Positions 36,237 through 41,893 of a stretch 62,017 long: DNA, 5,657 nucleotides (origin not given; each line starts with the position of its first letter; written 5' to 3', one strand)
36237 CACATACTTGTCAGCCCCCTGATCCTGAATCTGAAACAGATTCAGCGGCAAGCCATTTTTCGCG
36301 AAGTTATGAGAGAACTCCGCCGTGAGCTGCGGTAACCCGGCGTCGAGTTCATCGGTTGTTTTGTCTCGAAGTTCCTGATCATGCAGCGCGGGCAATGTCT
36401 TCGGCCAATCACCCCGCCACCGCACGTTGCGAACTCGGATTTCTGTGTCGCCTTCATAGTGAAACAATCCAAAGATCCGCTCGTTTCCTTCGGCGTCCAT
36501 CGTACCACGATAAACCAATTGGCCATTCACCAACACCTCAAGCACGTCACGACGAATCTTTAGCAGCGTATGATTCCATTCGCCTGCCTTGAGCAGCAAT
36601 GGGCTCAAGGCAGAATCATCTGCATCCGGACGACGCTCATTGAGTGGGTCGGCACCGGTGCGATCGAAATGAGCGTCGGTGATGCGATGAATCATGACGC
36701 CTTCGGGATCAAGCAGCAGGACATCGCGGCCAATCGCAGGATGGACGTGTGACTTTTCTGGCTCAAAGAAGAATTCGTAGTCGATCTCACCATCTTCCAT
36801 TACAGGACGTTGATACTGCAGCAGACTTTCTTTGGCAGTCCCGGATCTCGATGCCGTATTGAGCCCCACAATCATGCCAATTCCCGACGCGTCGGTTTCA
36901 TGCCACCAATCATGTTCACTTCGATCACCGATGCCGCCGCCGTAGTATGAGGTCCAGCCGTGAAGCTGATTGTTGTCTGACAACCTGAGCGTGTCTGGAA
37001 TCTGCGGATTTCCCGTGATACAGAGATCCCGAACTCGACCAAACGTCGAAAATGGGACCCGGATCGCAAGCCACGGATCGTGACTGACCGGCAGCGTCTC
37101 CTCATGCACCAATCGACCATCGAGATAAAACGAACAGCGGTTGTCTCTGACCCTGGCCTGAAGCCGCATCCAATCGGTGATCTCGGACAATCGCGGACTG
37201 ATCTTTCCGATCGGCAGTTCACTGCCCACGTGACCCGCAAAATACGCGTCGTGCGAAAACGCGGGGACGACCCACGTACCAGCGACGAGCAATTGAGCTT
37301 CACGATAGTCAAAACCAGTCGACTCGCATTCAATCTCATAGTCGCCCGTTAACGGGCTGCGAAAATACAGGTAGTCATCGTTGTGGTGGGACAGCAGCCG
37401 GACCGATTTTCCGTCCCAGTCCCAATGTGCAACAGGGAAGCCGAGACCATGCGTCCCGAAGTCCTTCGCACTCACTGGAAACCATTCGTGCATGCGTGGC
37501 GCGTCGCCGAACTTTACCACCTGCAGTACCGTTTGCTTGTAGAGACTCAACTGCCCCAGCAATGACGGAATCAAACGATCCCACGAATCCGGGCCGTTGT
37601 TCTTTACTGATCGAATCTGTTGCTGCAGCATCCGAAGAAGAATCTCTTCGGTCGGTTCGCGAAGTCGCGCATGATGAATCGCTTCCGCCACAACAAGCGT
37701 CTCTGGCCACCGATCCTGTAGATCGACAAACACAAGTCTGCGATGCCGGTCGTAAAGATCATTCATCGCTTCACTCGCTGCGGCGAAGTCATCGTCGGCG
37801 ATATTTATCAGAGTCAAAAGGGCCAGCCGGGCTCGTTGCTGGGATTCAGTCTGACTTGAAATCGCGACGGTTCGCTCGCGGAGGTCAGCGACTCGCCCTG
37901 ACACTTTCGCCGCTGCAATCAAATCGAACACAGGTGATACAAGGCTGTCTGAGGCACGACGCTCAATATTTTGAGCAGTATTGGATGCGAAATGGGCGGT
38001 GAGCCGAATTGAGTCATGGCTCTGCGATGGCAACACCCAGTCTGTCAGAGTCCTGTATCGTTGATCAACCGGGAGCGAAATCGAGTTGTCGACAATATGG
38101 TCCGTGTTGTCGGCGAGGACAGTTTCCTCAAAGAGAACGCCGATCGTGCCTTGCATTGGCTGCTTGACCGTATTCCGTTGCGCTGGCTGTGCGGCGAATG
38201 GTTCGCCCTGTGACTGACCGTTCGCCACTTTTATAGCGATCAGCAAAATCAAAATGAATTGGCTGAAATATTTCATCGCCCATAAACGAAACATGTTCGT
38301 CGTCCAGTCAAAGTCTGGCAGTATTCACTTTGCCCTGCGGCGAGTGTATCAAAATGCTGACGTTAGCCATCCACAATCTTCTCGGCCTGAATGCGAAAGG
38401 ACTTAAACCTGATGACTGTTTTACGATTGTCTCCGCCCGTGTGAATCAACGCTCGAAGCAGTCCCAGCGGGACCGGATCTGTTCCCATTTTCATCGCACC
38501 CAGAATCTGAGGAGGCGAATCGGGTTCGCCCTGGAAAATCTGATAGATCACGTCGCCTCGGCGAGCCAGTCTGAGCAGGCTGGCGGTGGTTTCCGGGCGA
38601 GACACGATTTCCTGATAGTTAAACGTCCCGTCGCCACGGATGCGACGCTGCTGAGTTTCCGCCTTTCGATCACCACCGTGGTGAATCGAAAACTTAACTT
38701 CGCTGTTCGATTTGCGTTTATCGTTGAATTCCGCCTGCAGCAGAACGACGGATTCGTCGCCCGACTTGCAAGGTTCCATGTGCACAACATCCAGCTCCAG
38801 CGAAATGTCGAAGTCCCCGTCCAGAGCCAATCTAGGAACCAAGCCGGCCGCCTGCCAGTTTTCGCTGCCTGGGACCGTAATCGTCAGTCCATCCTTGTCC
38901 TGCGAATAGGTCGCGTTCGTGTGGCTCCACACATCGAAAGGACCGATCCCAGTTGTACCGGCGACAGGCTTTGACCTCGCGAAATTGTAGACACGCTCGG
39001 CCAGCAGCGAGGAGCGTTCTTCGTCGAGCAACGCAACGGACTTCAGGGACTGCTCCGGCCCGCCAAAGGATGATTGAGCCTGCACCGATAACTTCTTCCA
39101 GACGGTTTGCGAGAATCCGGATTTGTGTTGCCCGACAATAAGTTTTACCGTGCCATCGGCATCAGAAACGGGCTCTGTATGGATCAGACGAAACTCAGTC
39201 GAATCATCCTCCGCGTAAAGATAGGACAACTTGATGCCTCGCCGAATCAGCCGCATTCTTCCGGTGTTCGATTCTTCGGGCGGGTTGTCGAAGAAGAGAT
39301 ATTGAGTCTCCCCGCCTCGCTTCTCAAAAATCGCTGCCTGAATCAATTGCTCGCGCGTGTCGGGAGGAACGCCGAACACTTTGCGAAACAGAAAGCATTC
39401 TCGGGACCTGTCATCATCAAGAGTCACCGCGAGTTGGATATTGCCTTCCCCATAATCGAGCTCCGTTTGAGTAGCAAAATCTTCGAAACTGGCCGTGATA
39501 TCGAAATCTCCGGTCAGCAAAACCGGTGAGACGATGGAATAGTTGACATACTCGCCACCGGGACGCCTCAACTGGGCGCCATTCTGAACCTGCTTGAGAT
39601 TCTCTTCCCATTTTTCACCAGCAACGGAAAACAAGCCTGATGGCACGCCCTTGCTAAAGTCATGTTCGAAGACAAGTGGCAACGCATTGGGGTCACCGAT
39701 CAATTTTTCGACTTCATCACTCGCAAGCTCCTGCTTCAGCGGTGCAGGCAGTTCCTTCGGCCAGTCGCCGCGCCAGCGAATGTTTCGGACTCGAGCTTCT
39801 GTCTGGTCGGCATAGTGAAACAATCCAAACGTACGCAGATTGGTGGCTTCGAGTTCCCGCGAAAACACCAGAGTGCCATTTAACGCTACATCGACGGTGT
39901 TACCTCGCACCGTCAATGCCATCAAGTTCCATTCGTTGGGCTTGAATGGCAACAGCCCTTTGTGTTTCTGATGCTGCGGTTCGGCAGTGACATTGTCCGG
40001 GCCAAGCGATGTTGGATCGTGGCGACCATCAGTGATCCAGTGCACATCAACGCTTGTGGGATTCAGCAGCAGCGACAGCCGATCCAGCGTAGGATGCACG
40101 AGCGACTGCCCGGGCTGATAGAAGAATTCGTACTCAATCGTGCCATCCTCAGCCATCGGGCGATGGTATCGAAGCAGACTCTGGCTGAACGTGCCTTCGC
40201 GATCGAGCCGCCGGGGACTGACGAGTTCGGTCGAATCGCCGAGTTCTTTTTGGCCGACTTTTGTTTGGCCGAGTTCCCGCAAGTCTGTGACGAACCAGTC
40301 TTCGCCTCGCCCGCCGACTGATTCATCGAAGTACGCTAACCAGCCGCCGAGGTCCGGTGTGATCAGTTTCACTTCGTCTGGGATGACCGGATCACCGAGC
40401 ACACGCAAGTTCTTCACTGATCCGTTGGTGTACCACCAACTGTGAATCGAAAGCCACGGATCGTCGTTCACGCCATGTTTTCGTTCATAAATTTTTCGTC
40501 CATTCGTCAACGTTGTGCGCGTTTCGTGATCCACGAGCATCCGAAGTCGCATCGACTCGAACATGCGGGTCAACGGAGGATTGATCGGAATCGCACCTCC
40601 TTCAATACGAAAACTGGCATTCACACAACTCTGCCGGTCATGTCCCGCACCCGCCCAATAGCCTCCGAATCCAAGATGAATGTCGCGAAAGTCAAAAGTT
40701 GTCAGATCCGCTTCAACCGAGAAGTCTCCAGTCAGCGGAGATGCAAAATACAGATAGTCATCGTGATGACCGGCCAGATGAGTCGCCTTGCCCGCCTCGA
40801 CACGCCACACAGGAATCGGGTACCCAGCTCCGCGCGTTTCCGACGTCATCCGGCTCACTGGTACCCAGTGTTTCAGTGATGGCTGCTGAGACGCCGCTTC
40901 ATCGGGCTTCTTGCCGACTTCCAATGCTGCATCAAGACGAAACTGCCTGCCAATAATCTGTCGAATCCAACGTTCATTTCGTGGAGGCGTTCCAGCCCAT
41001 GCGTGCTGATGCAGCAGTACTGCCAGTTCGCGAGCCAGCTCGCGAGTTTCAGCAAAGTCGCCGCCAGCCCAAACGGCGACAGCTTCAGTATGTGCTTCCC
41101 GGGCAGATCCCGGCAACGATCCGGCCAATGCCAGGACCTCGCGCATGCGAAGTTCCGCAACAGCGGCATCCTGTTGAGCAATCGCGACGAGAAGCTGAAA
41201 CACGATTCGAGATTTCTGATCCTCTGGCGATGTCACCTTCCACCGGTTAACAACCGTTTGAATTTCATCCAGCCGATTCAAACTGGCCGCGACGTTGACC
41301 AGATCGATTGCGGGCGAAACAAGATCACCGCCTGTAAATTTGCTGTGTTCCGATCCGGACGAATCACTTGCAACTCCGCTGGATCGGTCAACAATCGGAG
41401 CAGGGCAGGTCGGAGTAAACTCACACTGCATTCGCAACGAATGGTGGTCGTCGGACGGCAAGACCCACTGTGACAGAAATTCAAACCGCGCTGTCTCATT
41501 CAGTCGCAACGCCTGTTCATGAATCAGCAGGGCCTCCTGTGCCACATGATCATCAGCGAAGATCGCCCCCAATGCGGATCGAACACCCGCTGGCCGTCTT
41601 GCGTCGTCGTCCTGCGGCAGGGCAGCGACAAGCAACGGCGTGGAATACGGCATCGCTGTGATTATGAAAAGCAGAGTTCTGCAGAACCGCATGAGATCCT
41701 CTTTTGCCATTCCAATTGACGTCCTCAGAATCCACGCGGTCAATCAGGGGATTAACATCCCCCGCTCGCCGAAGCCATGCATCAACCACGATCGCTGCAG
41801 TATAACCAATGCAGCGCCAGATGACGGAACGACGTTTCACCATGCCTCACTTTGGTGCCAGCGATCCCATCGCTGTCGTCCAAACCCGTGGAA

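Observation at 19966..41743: Seven tandem, co-oriented paralogues of one large secreted protein family occupy 21.8 kb (about a third of the window)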

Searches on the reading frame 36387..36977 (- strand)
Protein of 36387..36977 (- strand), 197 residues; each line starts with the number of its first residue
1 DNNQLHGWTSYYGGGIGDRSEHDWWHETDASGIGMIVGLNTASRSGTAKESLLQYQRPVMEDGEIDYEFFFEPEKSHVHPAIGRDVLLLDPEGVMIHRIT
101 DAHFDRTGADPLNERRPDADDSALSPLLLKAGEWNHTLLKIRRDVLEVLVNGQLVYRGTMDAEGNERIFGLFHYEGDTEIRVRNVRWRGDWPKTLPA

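Call 66: search_solved_structures(query=A5, max_evalue=10, show_alignments=5)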
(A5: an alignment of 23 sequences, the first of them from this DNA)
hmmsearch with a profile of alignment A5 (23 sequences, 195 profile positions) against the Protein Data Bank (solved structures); distinct sequences matched with E-value up to 10: 10.
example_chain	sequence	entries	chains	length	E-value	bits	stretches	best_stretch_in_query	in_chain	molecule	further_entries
3s5q_A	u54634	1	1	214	0.0048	19.6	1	124-160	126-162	Putative glycosylhydrolase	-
3imm_A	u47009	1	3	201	0.0071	19.1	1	124-161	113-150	Putative secreted glycosylhydrolase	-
4ggj_A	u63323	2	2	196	0.44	13.2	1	78-103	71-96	Mitochondrial cardiolipin hydrolase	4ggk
9lkx_K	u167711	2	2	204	0.79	12.4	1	78-103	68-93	Mitochondrial cardiolipin hydrolase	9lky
1d2s_A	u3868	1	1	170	1.2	11.8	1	127-156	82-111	SEX HORMONE-BINDING GLOBULIN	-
1kdk_A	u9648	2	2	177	1.3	11.7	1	127-156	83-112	Sex Hormone-Binding Globulin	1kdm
1lhn_A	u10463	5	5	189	1.4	11.6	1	127-156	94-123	SEX HORMONE-BINDING GLOBULIN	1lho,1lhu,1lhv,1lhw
2r16_A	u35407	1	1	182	1.6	11.4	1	126-165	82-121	Neurexin-1-alpha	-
1f5f_A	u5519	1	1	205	1.6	11.4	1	127-156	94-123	SEX HORMONE-BINDING GLOBULIN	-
6pya_A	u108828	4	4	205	1.6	11.4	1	127-156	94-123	Sex hormone-binding globulin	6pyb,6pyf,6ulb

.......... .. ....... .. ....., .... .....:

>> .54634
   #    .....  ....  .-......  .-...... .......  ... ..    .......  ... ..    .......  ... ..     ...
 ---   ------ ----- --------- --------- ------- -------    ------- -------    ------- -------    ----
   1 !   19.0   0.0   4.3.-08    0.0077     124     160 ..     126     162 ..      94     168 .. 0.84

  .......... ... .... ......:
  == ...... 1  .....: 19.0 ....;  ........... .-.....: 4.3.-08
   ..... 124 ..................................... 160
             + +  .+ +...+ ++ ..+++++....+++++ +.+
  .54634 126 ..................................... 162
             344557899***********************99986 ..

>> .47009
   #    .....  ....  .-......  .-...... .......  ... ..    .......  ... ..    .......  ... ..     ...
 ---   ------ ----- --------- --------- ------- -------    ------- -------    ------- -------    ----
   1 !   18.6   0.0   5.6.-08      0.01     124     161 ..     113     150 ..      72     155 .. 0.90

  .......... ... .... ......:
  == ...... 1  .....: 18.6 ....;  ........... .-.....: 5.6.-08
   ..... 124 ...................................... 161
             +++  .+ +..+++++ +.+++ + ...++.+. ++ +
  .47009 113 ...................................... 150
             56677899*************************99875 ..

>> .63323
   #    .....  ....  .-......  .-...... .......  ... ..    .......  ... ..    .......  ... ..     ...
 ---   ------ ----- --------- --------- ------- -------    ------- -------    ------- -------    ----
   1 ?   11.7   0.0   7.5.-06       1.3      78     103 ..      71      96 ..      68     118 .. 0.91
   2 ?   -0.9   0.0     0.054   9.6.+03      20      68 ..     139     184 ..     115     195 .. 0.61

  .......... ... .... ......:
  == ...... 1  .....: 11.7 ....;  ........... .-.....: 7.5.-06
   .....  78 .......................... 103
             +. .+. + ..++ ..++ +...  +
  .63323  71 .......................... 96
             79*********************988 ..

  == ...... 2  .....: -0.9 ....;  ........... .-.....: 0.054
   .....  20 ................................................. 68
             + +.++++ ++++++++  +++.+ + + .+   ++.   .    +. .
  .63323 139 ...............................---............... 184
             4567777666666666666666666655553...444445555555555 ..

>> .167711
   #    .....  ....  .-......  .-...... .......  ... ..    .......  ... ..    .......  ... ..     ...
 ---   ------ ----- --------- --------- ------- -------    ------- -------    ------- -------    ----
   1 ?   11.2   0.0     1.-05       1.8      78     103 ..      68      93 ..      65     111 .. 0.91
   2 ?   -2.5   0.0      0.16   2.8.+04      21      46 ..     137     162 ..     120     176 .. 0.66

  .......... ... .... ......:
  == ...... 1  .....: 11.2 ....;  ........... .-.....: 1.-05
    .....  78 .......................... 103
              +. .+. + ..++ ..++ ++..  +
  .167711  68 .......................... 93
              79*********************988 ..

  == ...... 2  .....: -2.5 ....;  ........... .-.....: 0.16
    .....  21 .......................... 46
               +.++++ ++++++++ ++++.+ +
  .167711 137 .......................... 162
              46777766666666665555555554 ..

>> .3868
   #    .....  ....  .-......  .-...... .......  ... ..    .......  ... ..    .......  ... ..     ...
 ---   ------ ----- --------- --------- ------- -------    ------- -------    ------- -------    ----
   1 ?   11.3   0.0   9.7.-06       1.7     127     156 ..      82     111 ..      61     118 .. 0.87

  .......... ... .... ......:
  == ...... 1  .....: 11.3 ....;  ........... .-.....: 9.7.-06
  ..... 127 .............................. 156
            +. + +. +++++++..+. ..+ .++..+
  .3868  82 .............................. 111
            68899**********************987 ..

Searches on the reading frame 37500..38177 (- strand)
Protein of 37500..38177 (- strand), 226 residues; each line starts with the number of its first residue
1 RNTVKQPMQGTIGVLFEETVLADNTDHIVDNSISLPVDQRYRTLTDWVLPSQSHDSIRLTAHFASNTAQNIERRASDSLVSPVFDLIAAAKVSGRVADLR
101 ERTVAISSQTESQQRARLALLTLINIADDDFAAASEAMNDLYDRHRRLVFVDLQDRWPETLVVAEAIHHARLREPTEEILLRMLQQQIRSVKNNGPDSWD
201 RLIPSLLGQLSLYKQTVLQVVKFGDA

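Call 46: predict_structure(alignment_id=A4)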
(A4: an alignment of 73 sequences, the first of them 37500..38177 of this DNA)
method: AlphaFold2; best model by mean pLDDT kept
length: 226 residues; sequences in the alignment: 73
mean_pLDDT: 86.8   pTM: 0.84
mean pLDDT of the five models: 86.8, 86.2, 86.2, 85.2, 85.0
residues with pLDDT >= 90: 158; 70-90: 23; 50-70: 30; < 50: 15
segments of 3 or more residues with pLDDT < 50: 1-12
pLDDT, mean of each block of 10 residues (from residue 1): 43 54 82 95 97 94 76 66 97 98 97 98 98 98 96 94 97 97 95 89 95 76 53
secondary structure, 60 per line:
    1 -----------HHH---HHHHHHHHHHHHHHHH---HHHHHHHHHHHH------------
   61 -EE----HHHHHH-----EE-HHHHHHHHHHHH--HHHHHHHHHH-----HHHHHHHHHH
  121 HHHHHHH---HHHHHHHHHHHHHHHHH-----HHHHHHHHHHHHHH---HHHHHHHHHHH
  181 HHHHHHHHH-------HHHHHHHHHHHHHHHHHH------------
elements in order: H18-33 H37-48 H68-73 H82-93 H96-105 H111-127 H131-147 H153-166 H170-189 H197-214

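Call 51: fold_search(model_id=the predicted structure, library=pdb)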
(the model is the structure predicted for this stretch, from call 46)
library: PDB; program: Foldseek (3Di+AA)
matches with E <= 10: 976; with E <= 0.001: 0
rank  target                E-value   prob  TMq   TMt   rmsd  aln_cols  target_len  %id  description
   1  7aoi_BE               1.2e-02  1.00  0.39  0.24  15.1       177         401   14  Trypanosoma brucei mitochondrial ribosome large subunit assembly intermediate (released 2020-12-02)
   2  6yxy_BE               4.2e-02  0.98  0.38  0.24  13.4       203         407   13  State B of the Trypanosoma brucei mitoribosomal large subunit assembly intermediate (released 2020-10-14)
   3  4y6w                  4.8e-02  0.97  0.41  0.43  12.3       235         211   11  Crystal structure of Podosopora anserina putative kinesin light chain nearly identical TPR-like repeats (released 2015-10-07)
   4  9b8a                  5.4e-02  0.98  0.37  0.18   9.6       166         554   16  Cryo-EM structure of E. coli cellulose synthase subunit C (released 2025-02-19)
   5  6yxx_BE               6.2e-02  0.99  0.39  0.27   7.8       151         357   14  State A of the Trypanosoma brucei mitoribosomal large subunit assembly intermediate (released 2020-10-14)
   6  8zht_B                8.0e-02  1.00  0.41  0.51   4.9       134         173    7  Structure of PpiD-YfgM complex (released 2025-02-12)
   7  4y6c                  8.0e-02  0.96  0.41  0.43  11.2       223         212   12  Q17M crystal structure of Podosopora anserina putative kinesin light chain nearly identical TPR-like repeats (released 2015-10-07)
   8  9efq_D                9.4e-02  0.94  0.37  0.23  11.7       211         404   11  Cryo-EM structure of COP9 signalosome precatalytic state with neddylated cullin-2 (released 2025-12-03)
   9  5iqp_B                1.1e-01  0.90  0.39  0.38  10.5       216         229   10  14-3-3 PROTEIN TAU ISOFORM (released 2016-03-23)
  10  9qo4_D                1.1e-01  0.90  0.35  0.23  12.3       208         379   10  Dissociation-state-3 of 9-subunit CSN and SCF (SKP1-SKP2-CKS1) complex (released 2026-02-04)
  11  4kyo_B                1.3e-01  0.90  0.41  0.34  12.1       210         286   17  Alanine-glyoxylate aminotransferase variant K390A in complex with the TPR domain of human Pex5p (released 2014-11-19)
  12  6kzg_B                1.6e-01  0.80  0.38  0.37  12.3       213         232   12  14-3-3 protein in Complex with CIC S301 phosphorylated peptide (released 2020-09-30)
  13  2hr2_F                1.6e-01  0.98  0.39  0.51   5.2       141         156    8  Crystal structure of a tpr-like protein (ct2138) from chlorobium tepidum tls at 2.54 A resolution (released 2006-09-19)
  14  2xev_B                1.6e-01  0.97  0.36  0.57   5.2       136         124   13  Crystal structure of the TPR domain of Xanthomonas campestris ybgF (released 2010-09-15)
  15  6hix_BE               1.7e-01  0.92  0.36  0.23  14.2       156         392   13  Cryo-EM structure of the Trypanosoma brucei mitochondrial ribosome - This entry contains the large mitoribosomal subu (released 2018-09-26)
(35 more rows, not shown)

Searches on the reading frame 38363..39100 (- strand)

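Call 76: search_protein_families(library=pfam, proteins=[window:38363-39100:-], max_evalue=1)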
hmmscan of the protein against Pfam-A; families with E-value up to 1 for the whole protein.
window:38363-39100:- (245 aa): 2 families
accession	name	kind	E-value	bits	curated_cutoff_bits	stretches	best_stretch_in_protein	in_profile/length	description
PF07622.18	DUF1583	-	2.3e-15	57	22.9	1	61-242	44-238/256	Protein of unknown function (DUF1583) C domain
PF16252.10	DUF4908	-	0.041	13.8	25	1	178-229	60-112/223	Domain of unknown function (DUF4908)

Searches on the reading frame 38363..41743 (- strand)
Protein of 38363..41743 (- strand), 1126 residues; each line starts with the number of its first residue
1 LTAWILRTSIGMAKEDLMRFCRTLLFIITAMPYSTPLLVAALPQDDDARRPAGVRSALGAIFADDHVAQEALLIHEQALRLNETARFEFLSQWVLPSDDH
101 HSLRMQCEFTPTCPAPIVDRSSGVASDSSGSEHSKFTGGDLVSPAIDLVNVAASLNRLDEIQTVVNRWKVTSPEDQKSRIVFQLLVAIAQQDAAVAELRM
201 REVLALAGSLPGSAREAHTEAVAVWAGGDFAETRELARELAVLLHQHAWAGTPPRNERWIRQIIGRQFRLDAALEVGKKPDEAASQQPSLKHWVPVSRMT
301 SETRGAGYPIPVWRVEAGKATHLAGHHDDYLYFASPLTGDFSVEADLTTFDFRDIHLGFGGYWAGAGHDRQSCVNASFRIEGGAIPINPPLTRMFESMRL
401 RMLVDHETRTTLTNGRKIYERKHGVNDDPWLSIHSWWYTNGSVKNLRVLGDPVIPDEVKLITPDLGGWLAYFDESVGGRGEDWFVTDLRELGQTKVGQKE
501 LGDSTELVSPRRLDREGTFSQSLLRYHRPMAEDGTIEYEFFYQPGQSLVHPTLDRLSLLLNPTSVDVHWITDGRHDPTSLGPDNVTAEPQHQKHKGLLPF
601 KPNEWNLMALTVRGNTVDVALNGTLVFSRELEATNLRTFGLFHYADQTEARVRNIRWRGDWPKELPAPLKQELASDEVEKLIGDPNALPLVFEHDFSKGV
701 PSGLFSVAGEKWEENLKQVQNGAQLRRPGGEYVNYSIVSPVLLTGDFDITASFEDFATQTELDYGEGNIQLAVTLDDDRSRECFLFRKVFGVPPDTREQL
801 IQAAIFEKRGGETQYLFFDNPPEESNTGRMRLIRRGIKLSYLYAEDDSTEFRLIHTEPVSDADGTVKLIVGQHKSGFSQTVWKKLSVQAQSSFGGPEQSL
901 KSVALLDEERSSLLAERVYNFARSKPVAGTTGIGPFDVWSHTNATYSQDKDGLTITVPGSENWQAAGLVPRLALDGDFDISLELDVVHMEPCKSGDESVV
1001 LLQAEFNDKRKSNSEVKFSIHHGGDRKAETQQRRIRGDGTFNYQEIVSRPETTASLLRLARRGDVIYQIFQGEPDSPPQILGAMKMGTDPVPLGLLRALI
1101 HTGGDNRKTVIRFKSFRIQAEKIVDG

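Call 3: search_protein_families(library=pfam, proteins=[window:38363-41743:-], max_evalue=0.01)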
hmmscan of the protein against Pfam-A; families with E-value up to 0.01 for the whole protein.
window:38363-41743:- (1126 aa): 5 families
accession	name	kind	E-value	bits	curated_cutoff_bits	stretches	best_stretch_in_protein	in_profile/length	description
PF20407.5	DUF1583_N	-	8.8e-56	188.3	22.9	1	517-664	3-150/150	Domain of unknown function (DUF1583_N)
PF07622.18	DUF1583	-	4.8e-51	173.9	22.9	2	670-907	1-254/256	Protein of unknown function (DUF1583) C domain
PF07619.16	DUF1581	-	4.3e-20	72.1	27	1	402-477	2-79/84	Protein of unknown function (DUF1581)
PF06439.18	3keto-disac_hyd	-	2.4e-05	24.9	26.8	1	594-657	116-186/187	3-keto-disaccharide hydrolase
PF13385.13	Laminin_G_3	-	0.00066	20.3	27.6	0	591-635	67-111/151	Concanavalin A-like lectin/glucanases superfamily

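Call 4: search_protein_families(library=ncbifam, proteins=[window:38363-41743:-], max_evalue=0.01)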
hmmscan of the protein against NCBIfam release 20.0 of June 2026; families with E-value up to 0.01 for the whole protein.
window:38363-41743:- (1126 aa): 0 families

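Call 80: search_protein_families(library=padloc, proteins=[window:38363-41743:-], max_evalue=0.001)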
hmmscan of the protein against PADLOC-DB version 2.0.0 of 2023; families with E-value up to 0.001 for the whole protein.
window:38363-41743:- (1126 aa): 0 families
